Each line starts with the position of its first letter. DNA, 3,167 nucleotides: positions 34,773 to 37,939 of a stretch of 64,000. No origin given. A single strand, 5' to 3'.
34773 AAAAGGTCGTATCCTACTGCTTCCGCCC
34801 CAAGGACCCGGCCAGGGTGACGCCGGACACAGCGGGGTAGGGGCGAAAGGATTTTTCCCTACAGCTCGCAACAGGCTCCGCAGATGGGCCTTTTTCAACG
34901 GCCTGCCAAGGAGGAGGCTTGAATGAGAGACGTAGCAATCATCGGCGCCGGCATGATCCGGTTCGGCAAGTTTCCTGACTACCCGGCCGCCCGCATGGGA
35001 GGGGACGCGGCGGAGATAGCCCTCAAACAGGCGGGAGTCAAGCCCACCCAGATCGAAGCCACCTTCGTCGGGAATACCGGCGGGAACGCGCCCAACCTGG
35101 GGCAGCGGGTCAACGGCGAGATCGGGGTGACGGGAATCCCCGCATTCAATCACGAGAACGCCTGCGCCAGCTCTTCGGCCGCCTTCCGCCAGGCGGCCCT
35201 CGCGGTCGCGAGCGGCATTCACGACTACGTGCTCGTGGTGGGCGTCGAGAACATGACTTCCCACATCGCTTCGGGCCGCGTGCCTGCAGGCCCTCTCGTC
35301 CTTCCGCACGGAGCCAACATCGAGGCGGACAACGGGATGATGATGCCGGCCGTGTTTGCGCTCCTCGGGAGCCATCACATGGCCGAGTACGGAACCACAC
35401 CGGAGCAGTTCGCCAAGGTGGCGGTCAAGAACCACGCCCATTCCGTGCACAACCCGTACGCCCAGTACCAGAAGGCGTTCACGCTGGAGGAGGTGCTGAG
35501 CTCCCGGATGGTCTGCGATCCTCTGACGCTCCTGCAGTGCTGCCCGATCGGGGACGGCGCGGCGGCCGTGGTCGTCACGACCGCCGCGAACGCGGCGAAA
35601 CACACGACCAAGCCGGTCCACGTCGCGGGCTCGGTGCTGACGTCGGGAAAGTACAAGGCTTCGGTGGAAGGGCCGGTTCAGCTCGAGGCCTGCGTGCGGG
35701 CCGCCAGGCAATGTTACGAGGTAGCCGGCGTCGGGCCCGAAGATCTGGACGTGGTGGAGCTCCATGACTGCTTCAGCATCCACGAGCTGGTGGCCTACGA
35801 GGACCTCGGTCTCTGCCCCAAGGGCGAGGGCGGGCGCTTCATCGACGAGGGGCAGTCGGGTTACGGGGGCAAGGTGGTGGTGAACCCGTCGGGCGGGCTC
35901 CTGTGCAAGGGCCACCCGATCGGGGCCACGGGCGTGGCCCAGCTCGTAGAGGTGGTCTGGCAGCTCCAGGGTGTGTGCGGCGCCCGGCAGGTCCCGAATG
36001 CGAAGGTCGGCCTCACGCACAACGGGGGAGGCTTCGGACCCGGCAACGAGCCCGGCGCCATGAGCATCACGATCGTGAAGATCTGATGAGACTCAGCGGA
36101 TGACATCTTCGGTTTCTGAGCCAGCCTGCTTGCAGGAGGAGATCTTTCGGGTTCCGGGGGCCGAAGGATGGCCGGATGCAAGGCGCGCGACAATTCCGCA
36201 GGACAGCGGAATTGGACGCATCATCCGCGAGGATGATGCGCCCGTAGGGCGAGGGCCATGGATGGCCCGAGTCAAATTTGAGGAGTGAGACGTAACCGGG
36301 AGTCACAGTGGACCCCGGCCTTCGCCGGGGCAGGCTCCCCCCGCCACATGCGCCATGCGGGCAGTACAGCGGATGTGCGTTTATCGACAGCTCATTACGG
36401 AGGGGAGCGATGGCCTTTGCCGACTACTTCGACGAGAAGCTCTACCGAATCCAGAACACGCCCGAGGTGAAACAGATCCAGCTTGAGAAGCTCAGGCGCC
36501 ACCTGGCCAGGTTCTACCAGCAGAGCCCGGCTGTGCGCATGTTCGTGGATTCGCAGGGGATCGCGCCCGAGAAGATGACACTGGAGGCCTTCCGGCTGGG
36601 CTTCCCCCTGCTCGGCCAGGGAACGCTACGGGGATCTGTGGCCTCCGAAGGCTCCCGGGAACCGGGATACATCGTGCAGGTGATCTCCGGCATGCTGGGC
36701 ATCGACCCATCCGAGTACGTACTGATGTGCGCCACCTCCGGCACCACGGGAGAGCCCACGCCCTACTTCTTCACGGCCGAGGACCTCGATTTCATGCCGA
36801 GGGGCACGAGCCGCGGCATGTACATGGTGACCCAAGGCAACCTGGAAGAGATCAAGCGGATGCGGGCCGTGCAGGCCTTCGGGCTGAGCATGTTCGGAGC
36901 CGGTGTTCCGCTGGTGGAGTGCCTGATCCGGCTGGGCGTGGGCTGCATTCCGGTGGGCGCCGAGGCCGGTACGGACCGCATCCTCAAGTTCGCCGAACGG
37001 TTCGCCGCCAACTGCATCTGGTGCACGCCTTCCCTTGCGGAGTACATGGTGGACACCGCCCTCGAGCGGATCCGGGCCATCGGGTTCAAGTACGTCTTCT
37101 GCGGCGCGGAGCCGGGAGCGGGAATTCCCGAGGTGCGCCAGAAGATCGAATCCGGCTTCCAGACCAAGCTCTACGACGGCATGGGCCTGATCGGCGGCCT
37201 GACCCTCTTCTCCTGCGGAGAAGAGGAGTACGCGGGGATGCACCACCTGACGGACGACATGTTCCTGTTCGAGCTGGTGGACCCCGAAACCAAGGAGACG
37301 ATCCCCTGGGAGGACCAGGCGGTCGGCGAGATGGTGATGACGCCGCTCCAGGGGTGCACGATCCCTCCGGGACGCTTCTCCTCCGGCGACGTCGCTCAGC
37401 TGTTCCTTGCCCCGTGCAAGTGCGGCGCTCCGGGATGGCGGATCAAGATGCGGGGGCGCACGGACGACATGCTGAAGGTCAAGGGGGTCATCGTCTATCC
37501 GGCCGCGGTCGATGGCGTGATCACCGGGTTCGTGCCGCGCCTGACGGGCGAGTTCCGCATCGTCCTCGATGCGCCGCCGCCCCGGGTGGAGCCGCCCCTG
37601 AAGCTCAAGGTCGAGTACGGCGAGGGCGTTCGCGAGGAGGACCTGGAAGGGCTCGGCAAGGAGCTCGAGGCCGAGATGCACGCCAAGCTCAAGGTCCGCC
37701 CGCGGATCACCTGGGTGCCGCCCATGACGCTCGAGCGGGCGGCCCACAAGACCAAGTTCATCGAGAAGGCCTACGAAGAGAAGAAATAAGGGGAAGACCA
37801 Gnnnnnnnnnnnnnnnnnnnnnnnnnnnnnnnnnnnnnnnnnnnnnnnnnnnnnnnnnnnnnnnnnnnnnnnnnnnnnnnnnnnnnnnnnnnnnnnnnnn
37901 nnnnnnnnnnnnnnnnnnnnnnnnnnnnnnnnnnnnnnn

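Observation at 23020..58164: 35-kb supercluster reads as an anaerobe-style catabolic island for a hydrophobic (isoprenoid-like) substrate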

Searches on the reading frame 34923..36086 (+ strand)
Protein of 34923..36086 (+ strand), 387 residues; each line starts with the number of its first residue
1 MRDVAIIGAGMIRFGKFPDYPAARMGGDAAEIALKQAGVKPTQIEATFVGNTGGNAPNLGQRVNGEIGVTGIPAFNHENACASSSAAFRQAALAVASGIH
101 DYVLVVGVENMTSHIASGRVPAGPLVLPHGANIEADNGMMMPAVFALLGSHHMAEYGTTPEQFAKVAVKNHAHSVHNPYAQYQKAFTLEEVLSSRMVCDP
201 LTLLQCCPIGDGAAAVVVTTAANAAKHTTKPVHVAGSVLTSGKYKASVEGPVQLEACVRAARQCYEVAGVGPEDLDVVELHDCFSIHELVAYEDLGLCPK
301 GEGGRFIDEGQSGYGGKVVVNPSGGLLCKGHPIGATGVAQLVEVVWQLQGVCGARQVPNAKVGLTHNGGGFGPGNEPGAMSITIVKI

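Call 6: search_protein_families(library=pfam, proteins=[window:34923-36086:+])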
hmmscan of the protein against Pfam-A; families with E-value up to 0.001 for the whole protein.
window:34923-36086:+ (387 aa): 6 families
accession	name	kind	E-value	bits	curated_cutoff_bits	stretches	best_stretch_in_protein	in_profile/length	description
PF22691.2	Thiolase_C_1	-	1.5e-41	141.9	28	1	252-371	15-133/144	Thiolase C-terminal domain-like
PF00108.29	Thiolase_N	-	2.6e-22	79.9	26.4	1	4-220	1-258/260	Thiolase, N-terminal domain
PF02803.24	Thiolase_C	-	7.2e-11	42.2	27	1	256-350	23-99/123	Thiolase, C-terminal domain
PF08545.16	ACP_syn_III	-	3e-07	30.6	24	0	76-115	2-41/80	3-Oxoacyl-[acyl-carrier-protein (ACP)] synthase III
PF02801.28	Ketoacyl-synt_C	-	4.3e-06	27.2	20.8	0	234-282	4-52/119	Beta-ketoacyl synthase, C-terminal domain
PF00109.32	ketoacyl-synt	-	0.00047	20.3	20.8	1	32-121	131-214/252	Beta-ketoacyl synthase, N-terminal domain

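Call 26: find_encoding_contigs(protein=window:34923-36086:+, flank=10000, max_places=6)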
Protein window:34923-36086:+ (387 aa): no gene with exactly this product is on record in the collection.

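Call 30: search_solved_structures(query=window:34923-36086:+, max_evalue=0.00001, show_alignments=3)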
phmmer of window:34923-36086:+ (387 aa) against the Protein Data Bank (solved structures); distinct sequences matched with E-value up to 0.00001: 69 (the best 60 are shown).
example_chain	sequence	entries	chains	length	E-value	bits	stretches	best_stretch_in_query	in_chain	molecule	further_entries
6hsj_A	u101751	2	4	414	5.4e-86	292.2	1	4-370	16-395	SCP2-thiolase (type-1)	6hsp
6hrv_A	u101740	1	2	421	5.7e-86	292.1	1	4-370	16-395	SCP2-thiolase (type-1)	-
7pxp_C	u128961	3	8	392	3.5e-77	263.2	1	2-381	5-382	Benzoylsuccinyl-CoA thiolase subunit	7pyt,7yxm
6esq_A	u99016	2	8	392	4.7e-67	229.9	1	1-372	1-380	acetoacetyl-CoA thiolase | Acetyl-CoA acetyltransferase thiolase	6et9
7yvy_A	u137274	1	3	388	1.5e-63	218.3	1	1-373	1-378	Acetyl-CoA acetyltransferase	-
4yzo_A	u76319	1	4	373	5.1e-56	193.5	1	5-373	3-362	Putative acyl-CoA acyltransferase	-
4u4e_A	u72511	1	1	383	3.6e-44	154.5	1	5-371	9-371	Thiolase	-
4bi9_A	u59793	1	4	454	1.9e-34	122.5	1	70-370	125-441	3-KETOACYL-COA THIOLASE, PUTATIVE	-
4bia_A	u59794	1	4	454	3.2e-33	118.5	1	70-370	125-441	3-KETOACYL-COA THIOLASE, PUTATIVE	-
6ok1_A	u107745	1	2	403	4e-33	118.2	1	4-345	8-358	Lipid-transfer protein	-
3zbg_A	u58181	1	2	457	4.8e-33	117.9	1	72-370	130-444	3-KETOACYL-COA THIOLASE-LIKE PROTEIN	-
3zbk_A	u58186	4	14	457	9e-32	113.7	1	72-370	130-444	3-KETOACYL-COA THIOLASE-LIKE PROTEIN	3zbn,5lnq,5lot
3zbl_A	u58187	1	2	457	1.2e-31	113.4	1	72-370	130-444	3-KETOACYL-COA THIOLASE-LIKE PROTEIN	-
9myr_A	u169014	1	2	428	1.7e-30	109.6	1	139-380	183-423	Nonspecific lipid-transfer protein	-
5m3k_C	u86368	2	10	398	3.7e-26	95.3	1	28-376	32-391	2,4-diacetylphloroglucinol biosynthesis protein PhlC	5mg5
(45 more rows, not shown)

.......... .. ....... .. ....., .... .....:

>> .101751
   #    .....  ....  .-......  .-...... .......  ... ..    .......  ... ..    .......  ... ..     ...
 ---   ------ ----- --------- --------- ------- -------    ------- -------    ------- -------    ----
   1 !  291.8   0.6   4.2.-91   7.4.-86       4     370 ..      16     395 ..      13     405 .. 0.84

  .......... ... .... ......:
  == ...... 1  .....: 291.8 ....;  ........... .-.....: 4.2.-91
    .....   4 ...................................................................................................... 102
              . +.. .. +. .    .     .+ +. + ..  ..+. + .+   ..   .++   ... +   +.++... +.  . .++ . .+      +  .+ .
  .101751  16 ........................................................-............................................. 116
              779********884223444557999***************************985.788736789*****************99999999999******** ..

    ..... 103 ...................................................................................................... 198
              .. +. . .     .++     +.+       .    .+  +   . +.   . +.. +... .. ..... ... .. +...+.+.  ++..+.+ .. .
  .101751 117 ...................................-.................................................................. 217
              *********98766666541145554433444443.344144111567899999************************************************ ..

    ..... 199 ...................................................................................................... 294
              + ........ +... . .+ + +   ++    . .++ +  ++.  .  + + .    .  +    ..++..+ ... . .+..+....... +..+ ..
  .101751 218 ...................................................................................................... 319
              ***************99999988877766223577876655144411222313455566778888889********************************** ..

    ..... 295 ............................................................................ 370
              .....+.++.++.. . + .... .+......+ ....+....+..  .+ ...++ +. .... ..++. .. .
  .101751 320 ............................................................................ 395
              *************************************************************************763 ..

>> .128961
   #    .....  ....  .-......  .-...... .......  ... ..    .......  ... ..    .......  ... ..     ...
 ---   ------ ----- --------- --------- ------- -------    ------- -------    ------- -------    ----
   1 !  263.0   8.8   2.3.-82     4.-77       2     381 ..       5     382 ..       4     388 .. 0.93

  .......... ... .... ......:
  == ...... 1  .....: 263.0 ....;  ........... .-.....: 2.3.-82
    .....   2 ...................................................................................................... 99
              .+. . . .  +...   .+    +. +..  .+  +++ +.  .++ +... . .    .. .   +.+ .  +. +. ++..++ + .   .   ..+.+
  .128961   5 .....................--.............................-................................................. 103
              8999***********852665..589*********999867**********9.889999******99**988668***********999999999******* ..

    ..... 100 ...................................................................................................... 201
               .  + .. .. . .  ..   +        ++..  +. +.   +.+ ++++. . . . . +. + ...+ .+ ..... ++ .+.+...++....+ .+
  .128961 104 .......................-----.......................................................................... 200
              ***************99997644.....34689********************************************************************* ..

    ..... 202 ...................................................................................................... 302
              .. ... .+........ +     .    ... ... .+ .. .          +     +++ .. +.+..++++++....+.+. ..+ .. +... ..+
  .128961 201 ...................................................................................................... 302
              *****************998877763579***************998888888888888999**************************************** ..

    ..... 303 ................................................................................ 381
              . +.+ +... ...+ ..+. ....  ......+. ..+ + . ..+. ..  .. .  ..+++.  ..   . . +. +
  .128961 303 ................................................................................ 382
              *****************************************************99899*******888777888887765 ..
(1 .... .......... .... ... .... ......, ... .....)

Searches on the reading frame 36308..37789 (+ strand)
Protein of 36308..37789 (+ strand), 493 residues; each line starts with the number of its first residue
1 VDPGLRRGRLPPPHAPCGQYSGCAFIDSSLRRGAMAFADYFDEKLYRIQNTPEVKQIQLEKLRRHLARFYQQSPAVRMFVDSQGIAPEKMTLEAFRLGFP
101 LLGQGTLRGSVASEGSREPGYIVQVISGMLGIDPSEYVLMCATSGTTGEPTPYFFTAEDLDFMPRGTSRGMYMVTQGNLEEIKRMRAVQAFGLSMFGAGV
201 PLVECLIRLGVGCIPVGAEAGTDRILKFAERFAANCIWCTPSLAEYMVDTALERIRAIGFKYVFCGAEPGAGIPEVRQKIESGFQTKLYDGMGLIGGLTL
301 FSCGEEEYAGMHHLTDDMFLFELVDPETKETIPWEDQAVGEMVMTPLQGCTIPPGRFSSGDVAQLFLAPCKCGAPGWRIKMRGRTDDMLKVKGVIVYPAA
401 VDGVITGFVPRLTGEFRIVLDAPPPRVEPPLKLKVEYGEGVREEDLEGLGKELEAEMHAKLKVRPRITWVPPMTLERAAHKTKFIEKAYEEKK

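Call 6: search_protein_families(library=pfam, proteins=[window:36308-37789:+])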
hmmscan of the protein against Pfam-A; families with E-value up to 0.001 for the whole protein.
window:36308-37789:+ (493 aa): 2 families
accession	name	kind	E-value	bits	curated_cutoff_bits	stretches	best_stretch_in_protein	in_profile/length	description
PF14535.12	AMP-binding_C_2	-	1.6e-10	41.5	25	1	393-483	1-90/96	AMP-binding enzyme C-terminal domain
PF00501.34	AMP-binding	-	2.7e-05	23.6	29.9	1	132-343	159-373/384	AMP-binding enzyme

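Call 11: search_protein_families(library=ncbifam, max_evalue=0.001, proteins=[window:36308-37789:+])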
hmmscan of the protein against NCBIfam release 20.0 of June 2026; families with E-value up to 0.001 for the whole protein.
window:36308-37789:+ (493 aa): 7 families
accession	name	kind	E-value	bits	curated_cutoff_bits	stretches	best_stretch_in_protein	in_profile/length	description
NF041878.1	paak_haloarch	equivalog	2.2e-40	138.5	700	1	51-478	10-415/427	phenylacetate--CoA ligase PaaK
TIGR02155.1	PA_CoA_ligase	equivalog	1.3e-36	126.1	646.3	1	51-484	5-417/422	phenylacetate--CoA ligase PaaK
NF053551.1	FlxY_rubin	equivalog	1.7e-24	86.3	520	1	127-481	67-411/424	flexirubin biosynthesis putative acyl-CoA ligase FlxY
NF045666.1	DVU1553_fam_AMP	equivalog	5.3e-23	81.6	300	1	51-383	20-329/331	DVU_1553 family AMP-dependent CoA ligase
TIGR03335.1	F390_ftsA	equivalog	5e-09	35.4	458.7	1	50-422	10-368/445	coenzyme F390 synthetase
NF041217.1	BagE_FevW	exception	1.8e-07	30.5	800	1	128-475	62-392/424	bagremycin/ferroverdin synthetase BagE/FevW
NF004837.0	PRK06187.1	subfamily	3.1e-05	22.4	476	0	132-343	167-376/531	long-chain-fatty-acid--CoA ligase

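Call 60: search_solved_structures(query=window:36308-37789:+, max_evalue=0.00001)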
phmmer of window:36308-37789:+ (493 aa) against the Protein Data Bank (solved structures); distinct sequences matched with E-value up to 0.00001: 8.
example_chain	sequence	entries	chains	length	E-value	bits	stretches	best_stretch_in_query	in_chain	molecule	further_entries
4r1l_A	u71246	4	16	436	6.2e-32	114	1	136-479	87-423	Phenylacetate-coenzyme A ligase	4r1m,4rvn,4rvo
2y4o_A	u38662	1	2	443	3.5e-27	98.3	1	51-467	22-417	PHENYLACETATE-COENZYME A LIGASE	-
6hdw_A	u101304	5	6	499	5.1e-23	84.6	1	62-483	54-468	2-hydroxyisobutyryl-CoA synthetase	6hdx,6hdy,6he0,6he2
2y27_A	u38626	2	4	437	6.9e-22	80.9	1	52-422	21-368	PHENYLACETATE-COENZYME A LIGASE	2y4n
6siw_A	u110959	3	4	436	1.8e-08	36.6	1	127-478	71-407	PaaK-like ligase (AMP-dependent synthetase and ligase) | AMP-dependent synthetase and ligase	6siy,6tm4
6siw_B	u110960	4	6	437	1.8e-08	36.6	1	127-478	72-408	PaaK-like ligase (AMP-dependent synthetase and ligase) | AMP-dependent synthetase and ligase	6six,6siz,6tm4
6wuq_A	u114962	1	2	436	2.4e-08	36.2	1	127-471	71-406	AjiA1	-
9s3l_A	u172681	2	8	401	3.2e-06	29.2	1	265-399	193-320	Phenylacetate-CoA ligase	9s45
